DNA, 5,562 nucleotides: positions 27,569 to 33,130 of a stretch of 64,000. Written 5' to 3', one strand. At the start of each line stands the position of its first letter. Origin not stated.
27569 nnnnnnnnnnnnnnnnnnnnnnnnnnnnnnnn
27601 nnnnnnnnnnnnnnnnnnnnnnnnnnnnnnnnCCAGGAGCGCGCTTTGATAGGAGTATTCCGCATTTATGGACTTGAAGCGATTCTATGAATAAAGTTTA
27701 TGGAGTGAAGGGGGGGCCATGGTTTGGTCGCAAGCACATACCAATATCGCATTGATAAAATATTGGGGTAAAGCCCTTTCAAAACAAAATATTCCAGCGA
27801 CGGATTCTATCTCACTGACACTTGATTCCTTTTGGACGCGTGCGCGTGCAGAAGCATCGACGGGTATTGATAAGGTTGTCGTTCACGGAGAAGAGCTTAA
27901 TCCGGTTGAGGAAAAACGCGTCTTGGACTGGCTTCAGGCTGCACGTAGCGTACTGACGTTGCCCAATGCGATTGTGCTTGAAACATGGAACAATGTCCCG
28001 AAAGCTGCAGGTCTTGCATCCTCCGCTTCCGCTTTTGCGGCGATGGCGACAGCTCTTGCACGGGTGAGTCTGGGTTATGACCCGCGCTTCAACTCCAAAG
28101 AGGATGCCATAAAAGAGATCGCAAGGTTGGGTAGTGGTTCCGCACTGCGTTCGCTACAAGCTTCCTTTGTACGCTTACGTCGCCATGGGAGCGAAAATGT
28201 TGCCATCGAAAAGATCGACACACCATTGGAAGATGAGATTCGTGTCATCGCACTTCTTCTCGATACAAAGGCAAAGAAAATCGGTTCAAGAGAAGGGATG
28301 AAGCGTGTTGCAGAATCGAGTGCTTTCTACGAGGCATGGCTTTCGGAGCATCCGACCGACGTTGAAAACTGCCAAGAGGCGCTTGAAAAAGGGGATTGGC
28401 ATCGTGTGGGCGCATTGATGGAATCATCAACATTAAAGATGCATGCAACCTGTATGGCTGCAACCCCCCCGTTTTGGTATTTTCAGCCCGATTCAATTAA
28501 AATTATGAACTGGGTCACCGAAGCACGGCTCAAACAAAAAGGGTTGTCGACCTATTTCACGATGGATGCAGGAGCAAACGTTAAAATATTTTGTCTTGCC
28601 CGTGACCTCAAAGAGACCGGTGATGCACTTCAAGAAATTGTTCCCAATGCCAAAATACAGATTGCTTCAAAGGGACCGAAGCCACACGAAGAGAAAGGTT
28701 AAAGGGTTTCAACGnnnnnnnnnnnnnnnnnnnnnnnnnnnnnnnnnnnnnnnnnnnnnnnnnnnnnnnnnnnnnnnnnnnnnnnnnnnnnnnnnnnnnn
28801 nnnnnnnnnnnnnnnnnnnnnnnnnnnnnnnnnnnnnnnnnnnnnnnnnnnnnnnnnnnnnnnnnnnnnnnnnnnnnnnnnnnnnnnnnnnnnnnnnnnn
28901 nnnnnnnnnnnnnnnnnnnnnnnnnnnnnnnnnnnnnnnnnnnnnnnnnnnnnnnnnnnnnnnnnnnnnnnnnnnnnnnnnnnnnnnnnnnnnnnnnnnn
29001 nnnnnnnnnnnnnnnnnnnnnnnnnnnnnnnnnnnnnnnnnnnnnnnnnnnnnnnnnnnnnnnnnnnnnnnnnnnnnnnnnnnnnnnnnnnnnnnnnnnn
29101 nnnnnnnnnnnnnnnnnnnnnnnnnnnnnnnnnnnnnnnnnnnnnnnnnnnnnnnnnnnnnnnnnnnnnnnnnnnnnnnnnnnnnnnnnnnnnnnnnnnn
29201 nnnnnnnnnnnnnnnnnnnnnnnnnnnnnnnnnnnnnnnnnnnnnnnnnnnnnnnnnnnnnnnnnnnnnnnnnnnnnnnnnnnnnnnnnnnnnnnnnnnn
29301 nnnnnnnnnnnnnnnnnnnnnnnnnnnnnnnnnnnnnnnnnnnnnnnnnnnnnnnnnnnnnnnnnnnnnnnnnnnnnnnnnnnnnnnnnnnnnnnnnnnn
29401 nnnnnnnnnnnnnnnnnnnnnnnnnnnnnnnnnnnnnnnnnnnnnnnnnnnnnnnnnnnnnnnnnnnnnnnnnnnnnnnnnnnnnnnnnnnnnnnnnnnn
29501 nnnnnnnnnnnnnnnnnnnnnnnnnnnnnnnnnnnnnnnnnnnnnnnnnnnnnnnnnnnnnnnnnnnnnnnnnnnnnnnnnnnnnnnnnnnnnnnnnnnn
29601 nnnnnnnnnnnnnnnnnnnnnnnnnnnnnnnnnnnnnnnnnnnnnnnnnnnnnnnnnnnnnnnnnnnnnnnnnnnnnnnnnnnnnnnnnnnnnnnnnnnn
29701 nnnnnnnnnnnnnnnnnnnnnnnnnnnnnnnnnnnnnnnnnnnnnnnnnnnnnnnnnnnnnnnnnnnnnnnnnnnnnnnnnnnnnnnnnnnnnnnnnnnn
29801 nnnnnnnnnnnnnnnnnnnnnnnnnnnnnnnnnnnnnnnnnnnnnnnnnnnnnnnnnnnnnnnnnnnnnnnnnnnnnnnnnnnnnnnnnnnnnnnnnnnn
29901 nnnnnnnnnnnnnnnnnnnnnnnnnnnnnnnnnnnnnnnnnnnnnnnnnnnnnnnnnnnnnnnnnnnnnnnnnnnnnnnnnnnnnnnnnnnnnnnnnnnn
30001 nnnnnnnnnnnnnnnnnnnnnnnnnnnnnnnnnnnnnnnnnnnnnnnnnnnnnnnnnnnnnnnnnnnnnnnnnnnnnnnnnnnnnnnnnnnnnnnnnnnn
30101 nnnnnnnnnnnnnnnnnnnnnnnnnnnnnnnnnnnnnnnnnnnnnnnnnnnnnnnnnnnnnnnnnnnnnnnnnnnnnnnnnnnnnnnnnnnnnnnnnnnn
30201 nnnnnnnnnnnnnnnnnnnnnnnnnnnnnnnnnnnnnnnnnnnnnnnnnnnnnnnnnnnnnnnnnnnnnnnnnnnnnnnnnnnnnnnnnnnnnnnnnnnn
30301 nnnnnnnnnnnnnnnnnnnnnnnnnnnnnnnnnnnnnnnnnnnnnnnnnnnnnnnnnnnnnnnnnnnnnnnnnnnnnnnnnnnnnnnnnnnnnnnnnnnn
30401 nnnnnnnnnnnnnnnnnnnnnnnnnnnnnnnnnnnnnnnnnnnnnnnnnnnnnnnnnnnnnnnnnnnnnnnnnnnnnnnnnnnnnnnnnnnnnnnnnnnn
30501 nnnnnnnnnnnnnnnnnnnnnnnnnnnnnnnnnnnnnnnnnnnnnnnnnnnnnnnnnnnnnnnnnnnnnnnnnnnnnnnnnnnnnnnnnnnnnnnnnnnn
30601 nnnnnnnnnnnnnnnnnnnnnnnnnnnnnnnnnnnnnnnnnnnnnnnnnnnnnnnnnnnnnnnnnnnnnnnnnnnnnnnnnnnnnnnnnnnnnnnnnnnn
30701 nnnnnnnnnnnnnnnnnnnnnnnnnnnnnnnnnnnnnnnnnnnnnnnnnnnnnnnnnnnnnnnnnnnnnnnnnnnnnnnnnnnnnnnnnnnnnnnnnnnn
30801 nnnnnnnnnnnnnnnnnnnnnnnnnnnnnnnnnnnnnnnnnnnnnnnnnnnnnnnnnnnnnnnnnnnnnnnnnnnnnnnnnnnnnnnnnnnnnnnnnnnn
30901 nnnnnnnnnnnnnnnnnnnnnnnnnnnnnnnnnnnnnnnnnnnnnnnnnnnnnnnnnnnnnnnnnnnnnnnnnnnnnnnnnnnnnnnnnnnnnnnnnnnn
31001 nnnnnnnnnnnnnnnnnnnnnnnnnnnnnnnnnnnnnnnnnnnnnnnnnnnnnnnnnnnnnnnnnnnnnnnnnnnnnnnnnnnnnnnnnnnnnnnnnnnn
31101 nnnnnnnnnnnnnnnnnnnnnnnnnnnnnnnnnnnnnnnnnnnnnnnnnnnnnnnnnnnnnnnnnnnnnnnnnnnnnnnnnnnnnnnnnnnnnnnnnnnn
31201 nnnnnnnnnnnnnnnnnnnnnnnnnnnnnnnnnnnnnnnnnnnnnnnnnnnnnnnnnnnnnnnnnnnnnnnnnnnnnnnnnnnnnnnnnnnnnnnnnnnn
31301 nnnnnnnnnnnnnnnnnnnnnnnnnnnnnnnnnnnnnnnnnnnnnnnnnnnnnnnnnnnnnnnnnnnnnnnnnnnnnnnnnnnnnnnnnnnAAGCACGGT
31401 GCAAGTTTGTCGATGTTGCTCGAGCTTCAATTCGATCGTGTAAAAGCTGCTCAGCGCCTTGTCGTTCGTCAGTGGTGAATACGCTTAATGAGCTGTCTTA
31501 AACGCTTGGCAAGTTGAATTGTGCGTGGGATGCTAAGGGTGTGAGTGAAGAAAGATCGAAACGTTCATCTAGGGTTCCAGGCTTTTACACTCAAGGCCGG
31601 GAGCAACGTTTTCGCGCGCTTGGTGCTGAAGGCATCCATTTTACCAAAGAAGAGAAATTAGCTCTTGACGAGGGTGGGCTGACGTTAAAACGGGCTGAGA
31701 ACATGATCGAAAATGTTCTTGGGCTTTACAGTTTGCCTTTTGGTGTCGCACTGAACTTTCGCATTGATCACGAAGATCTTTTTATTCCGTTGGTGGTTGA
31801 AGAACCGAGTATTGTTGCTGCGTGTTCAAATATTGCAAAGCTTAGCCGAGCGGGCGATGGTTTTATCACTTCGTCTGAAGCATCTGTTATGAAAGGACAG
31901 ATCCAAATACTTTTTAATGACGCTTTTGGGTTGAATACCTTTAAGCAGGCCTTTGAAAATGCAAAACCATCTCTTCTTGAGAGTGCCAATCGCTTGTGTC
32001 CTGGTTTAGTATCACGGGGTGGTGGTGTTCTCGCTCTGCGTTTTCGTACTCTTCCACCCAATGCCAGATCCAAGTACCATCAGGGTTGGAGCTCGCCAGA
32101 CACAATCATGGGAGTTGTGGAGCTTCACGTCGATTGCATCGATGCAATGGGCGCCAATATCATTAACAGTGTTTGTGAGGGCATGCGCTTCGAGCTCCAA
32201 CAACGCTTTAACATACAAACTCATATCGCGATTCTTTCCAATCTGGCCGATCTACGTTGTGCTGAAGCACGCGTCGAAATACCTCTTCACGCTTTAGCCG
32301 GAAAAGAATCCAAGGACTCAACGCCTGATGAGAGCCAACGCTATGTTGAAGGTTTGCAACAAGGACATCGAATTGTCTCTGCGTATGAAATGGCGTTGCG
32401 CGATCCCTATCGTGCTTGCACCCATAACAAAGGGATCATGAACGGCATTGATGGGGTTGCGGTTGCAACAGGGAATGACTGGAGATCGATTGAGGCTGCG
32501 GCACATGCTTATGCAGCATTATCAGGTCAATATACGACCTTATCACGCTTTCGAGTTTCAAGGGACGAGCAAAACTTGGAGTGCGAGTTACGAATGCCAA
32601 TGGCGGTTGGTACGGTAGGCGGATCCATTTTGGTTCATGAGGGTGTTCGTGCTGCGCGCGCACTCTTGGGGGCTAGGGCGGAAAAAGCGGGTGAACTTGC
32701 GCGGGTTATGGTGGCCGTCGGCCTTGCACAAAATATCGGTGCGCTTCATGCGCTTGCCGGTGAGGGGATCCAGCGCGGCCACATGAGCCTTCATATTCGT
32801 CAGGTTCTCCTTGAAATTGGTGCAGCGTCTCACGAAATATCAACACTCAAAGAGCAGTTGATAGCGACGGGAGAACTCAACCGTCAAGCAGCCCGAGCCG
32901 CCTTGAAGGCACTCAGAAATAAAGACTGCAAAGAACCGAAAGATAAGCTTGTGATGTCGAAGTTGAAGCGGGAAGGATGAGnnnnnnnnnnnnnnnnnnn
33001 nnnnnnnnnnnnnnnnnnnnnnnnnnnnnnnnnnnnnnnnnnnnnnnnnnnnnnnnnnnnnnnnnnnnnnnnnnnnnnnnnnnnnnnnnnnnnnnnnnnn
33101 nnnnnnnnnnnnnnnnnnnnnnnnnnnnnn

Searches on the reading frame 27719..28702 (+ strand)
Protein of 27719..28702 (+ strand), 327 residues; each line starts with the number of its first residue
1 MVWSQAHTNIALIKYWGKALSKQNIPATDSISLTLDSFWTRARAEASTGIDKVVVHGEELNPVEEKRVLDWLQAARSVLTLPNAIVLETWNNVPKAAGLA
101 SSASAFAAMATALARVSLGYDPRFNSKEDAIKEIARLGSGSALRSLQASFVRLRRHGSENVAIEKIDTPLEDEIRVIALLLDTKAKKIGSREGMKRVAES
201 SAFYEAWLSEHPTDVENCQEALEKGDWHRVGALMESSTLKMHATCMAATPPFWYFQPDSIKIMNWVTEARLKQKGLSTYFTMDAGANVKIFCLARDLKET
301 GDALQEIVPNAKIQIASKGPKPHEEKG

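Call 27: search_protein_families(library=ncbifam, proteins=[window:27719-28702:+], max_evalue=1e-10)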
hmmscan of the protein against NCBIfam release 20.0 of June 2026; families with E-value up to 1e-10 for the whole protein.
window:27719-28702:+ (327 aa): 3 families
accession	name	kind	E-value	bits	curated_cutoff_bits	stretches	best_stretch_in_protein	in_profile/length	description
TIGR01240.1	mevDPdecarb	equivalog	5.2e-72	242.4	171.35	1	5-302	4-298/305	diphosphomevalonate decarboxylase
NF040704.1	IPP_alt_MvaD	equivalog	6.8e-39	133.9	475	1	5-307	5-300/323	phosphomevalonate decarboxylase MvaD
NF040847.1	mev_decarb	equivalog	4.8e-11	42.4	560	1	8-297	42-324/350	bisphosphomevalonate decarboxylase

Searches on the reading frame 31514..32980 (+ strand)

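Call 27: search_protein_families(library=ncbifam, proteins=[window:31514-32980:+], max_evalue=1e-10)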
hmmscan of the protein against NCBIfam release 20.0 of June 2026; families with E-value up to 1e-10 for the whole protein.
window:31514-32980:+ (488 aa): 1 family
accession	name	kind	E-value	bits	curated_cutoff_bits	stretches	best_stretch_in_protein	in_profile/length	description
TIGR00532.1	HMG_CoA_R_NAD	equivalog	3.8e-86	289.8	259.95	1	13-428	16-395/395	hydroxymethylglutaryl-CoA reductase, degradative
